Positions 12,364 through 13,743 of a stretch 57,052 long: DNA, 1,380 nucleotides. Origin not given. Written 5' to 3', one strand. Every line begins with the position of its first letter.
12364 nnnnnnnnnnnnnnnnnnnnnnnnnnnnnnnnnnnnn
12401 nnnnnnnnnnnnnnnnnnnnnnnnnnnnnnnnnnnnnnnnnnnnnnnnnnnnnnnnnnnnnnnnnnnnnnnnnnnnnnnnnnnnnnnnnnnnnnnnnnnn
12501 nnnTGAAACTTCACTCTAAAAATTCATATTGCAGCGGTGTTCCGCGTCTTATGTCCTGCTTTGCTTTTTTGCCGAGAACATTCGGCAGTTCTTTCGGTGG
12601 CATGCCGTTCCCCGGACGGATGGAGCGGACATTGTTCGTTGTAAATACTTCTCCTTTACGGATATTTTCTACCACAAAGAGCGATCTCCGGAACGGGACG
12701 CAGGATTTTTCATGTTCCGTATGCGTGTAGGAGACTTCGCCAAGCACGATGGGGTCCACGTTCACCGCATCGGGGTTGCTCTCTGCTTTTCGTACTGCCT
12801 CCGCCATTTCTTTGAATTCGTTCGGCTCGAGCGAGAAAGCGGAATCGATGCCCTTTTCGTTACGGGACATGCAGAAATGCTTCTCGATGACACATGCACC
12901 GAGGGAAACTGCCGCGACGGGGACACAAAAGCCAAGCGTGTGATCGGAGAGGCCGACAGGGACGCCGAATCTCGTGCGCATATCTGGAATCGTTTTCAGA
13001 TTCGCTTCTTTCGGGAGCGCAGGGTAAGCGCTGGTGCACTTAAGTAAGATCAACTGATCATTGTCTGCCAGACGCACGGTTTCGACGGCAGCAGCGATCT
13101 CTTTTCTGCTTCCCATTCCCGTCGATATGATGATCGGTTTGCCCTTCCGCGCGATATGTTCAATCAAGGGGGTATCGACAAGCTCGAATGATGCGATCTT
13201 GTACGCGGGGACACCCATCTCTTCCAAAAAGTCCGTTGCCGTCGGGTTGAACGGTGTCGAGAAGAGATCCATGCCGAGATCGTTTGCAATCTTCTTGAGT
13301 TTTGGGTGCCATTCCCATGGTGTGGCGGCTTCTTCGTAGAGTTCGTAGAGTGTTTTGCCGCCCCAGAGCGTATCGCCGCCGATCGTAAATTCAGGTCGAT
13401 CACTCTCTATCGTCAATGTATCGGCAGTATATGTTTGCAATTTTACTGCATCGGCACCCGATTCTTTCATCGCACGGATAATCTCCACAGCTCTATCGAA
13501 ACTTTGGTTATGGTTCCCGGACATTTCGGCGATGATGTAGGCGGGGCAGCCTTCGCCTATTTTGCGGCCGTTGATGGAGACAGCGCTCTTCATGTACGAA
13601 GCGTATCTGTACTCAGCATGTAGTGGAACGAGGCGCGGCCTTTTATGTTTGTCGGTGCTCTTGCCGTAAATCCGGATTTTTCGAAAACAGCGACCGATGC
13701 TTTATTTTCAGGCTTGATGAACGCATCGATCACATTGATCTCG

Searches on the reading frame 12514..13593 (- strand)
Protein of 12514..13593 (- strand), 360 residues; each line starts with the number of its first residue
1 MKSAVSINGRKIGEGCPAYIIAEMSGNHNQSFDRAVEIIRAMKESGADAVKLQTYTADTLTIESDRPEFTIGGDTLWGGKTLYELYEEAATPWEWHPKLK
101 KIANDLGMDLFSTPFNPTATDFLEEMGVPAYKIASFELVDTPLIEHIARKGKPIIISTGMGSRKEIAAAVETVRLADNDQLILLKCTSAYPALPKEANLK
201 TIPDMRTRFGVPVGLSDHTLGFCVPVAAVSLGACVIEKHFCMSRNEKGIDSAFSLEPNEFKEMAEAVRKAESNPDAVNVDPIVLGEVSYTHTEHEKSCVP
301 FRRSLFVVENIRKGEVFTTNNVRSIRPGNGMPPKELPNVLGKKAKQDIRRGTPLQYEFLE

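Call 23: search_protein_families(library=pfam, proteins=[window:12514-13593:-], max_evalue=0.001)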
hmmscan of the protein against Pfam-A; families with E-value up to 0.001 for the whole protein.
window:12514-13593:- (360 aa): 2 families
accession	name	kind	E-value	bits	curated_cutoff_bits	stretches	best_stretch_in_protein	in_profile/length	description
PF03102.20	NeuB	-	1.8e-87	293.2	22.1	1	38-272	1-234/241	NeuB family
PF08666.17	SAF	-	4.6e-09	37.1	21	1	302-357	1-60/63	SAF domain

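Call 30: search_protein_families(library=ncbifam, proteins=[window:12514-13593:-], max_evalue=0.00001)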
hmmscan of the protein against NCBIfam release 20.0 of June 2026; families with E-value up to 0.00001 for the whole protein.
window:12514-13593:- (360 aa): 2 families
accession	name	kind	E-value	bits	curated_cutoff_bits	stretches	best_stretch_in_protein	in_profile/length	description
TIGR03586.1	PseI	equivalog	1.5e-143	477.9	340.25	1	18-354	2-327/327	pseudaminic acid synthase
TIGR03569.1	NeuB_NnaB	equivalog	2.2e-88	296.5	399.65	1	19-352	2-327/329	N-acetylneuraminate synthase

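Call 76: find_related_loci(query=A5, collection=metagenome_contigs, flank=10000)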
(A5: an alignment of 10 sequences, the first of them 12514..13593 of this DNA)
Query A5 (360 aa) in metagenome_contigs; peptide patterns used: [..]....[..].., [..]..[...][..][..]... (x = any residue, [..] = any of these).
600 stretches matched a pattern (row limit reached: there are more); 591 encode a relative of the query (tblastn E <= 1e-3); the best 80 are kept; 80 distinct loci.
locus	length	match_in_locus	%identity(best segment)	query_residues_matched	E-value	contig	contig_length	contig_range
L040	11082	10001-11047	64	1-359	2e-159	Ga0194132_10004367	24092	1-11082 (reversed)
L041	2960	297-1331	62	5-359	3e-154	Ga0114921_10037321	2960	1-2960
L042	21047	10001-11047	62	1-360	2e-145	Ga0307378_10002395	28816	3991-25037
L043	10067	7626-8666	59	3-359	3e-144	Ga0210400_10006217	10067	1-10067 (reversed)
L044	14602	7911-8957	59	1-359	3e-144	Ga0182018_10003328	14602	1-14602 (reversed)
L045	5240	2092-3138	60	2-360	2e-144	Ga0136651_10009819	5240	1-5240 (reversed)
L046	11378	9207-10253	60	1-359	4e-143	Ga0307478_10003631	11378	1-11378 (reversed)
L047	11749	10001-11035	59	5-359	2e-142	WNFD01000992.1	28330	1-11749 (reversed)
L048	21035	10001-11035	59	5-359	9e-142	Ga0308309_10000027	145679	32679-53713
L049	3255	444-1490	59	1-359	3e-146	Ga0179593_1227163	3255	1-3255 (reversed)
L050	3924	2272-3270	61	17-359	1e-143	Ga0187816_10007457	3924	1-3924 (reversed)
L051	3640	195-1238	59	1-359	2e-143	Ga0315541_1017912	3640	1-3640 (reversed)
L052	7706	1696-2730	59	5-359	9e-139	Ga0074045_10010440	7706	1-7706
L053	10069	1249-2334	59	1-360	1e-138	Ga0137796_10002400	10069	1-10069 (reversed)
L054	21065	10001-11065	58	1-360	9e-139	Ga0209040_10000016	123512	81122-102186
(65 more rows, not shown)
